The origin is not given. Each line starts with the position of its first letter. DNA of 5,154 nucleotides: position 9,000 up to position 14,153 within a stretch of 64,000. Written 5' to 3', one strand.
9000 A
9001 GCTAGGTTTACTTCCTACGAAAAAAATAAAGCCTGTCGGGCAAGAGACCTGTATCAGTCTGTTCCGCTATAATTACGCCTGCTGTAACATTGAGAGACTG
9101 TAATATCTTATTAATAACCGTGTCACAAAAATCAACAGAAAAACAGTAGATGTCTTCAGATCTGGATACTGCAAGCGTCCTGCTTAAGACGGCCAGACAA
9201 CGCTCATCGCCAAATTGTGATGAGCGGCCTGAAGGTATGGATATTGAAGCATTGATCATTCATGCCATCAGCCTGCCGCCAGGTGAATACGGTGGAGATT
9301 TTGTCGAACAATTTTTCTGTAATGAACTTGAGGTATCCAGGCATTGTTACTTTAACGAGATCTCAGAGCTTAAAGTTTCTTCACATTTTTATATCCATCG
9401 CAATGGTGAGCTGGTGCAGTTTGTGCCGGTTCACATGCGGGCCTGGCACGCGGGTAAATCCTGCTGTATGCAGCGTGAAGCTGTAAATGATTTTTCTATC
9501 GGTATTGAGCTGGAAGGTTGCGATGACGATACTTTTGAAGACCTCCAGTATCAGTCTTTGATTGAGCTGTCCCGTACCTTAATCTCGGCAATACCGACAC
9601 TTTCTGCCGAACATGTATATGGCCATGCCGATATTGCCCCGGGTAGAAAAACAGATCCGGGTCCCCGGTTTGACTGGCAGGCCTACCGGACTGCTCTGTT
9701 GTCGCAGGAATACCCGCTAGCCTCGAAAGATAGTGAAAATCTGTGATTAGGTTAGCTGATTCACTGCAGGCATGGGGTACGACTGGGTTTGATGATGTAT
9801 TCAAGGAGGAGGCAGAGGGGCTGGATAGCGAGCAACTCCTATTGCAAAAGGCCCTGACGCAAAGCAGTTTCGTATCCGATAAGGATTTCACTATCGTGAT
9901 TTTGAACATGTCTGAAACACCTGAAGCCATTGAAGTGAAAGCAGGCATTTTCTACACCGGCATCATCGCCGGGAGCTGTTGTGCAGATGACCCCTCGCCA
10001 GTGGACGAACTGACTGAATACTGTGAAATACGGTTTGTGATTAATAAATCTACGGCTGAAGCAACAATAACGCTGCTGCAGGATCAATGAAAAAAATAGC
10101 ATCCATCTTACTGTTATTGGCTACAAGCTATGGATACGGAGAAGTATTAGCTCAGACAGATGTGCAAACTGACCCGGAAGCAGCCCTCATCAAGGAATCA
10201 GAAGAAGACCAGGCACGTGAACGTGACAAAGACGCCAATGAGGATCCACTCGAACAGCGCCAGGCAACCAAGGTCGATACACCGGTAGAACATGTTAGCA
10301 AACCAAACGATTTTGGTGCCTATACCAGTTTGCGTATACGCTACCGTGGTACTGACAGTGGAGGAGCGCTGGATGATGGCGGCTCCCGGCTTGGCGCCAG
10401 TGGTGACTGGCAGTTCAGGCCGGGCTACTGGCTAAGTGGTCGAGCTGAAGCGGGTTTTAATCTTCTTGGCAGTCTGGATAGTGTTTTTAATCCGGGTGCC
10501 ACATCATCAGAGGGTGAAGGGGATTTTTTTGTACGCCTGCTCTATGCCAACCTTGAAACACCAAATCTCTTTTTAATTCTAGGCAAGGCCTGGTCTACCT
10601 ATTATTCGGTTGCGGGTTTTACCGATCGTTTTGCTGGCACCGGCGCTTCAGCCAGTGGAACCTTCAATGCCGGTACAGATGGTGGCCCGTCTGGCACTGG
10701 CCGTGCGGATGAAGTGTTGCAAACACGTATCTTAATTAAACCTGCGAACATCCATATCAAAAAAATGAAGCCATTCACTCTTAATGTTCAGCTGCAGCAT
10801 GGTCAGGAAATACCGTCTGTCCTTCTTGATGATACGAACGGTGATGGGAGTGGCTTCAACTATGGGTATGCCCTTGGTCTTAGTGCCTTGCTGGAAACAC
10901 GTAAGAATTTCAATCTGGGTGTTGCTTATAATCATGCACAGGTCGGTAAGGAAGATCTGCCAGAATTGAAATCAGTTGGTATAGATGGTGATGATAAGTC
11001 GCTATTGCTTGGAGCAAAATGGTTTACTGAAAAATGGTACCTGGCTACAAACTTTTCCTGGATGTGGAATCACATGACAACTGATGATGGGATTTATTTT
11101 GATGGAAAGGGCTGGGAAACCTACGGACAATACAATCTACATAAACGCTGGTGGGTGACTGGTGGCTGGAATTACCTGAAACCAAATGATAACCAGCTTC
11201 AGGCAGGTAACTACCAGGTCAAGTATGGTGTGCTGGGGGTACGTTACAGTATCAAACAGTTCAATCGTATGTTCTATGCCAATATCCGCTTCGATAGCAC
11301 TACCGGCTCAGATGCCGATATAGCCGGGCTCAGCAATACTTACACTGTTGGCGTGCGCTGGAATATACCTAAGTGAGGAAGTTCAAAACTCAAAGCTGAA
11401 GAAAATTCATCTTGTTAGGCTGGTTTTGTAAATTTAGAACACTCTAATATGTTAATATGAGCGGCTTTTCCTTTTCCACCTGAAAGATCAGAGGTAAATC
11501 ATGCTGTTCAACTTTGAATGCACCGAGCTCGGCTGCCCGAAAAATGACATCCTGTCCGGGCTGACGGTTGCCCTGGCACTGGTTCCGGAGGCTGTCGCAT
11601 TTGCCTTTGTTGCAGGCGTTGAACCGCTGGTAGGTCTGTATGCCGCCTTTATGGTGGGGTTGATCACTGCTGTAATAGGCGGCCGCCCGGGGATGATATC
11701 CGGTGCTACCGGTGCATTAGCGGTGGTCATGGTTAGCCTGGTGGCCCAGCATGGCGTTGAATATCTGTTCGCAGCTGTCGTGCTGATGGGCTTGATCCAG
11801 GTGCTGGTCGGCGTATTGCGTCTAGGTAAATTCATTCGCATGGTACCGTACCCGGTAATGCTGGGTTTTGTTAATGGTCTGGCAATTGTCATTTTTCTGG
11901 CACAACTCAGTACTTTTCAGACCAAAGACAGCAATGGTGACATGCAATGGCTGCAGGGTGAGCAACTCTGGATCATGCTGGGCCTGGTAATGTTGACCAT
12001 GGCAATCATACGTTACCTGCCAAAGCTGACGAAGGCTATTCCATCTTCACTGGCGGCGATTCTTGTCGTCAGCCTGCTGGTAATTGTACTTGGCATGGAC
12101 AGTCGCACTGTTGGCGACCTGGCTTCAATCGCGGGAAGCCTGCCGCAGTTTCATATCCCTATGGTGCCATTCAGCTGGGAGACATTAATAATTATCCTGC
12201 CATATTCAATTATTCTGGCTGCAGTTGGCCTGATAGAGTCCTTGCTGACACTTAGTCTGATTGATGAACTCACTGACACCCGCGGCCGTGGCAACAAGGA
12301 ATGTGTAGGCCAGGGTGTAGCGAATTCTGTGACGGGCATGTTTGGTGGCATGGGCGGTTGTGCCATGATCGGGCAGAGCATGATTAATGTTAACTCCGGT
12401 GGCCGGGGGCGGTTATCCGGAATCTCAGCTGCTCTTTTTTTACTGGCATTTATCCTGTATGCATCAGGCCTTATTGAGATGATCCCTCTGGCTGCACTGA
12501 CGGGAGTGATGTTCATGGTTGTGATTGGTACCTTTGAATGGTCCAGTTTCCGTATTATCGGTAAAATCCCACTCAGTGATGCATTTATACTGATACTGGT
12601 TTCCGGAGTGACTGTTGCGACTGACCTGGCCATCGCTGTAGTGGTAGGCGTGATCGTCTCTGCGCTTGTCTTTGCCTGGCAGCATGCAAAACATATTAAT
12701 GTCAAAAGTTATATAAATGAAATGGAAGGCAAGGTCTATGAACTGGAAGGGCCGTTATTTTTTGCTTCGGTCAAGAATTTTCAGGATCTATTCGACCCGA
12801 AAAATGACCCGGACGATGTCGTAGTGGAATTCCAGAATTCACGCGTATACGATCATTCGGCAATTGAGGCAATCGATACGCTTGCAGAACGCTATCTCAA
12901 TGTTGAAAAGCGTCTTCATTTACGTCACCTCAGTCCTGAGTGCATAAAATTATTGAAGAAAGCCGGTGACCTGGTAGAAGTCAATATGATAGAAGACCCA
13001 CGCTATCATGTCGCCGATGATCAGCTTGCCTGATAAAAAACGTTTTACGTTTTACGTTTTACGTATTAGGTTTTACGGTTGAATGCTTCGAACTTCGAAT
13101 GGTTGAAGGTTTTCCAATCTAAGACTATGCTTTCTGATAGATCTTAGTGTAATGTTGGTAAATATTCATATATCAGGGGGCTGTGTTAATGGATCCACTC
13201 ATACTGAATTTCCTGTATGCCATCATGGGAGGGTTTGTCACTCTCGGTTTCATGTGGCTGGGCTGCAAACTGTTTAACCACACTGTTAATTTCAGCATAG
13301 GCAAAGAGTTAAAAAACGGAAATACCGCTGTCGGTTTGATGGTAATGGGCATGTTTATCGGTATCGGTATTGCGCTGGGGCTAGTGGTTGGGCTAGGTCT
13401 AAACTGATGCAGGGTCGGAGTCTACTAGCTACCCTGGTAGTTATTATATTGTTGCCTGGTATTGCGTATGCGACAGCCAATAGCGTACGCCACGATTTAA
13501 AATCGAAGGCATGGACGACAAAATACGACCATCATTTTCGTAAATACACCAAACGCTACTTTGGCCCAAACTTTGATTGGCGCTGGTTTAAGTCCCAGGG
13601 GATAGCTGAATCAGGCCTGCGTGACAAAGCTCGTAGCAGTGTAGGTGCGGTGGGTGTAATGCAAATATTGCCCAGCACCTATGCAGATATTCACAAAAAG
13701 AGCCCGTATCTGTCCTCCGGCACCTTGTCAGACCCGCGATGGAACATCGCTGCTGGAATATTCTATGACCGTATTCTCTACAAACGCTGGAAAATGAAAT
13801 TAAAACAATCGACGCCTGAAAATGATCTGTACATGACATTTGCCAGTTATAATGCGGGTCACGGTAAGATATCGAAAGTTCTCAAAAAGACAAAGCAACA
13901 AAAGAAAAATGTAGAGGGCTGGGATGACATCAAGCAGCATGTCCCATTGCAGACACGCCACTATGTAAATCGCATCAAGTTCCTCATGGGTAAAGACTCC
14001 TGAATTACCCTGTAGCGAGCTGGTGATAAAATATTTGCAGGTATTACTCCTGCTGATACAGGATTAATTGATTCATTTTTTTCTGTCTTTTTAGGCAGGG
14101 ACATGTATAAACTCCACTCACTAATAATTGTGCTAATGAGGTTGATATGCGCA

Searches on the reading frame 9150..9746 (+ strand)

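Call 60: search_protein_families(library=pfam, proteins=[window:9150-9746:+], max_evalue=0.001)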
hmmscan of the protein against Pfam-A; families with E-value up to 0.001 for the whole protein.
window:9150-9746:+ (198 aa): 1 family
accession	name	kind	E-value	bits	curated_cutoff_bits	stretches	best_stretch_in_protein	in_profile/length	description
PF01510.30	Amidase_2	-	3.3e-27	95.8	26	1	29-172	2-131/131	N-acetylmuramoyl-L-alanine amidase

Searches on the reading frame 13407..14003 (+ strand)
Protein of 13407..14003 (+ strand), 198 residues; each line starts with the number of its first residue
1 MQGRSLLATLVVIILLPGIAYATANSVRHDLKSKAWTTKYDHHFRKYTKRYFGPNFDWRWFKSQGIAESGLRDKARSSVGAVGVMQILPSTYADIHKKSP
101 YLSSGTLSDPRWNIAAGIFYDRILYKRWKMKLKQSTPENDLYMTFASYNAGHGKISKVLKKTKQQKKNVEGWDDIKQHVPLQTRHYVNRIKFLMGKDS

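Call 60: search_protein_families(library=pfam, proteins=[window:13407-14003:+], max_evalue=0.001)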
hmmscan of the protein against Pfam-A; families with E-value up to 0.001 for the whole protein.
window:13407-14003:+ (198 aa): 1 family
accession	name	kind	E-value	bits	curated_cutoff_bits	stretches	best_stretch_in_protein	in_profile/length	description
PF01464.25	SLT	-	6.6e-17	61.6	21.3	1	66-168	22-114/117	Transglycosylase SLT domain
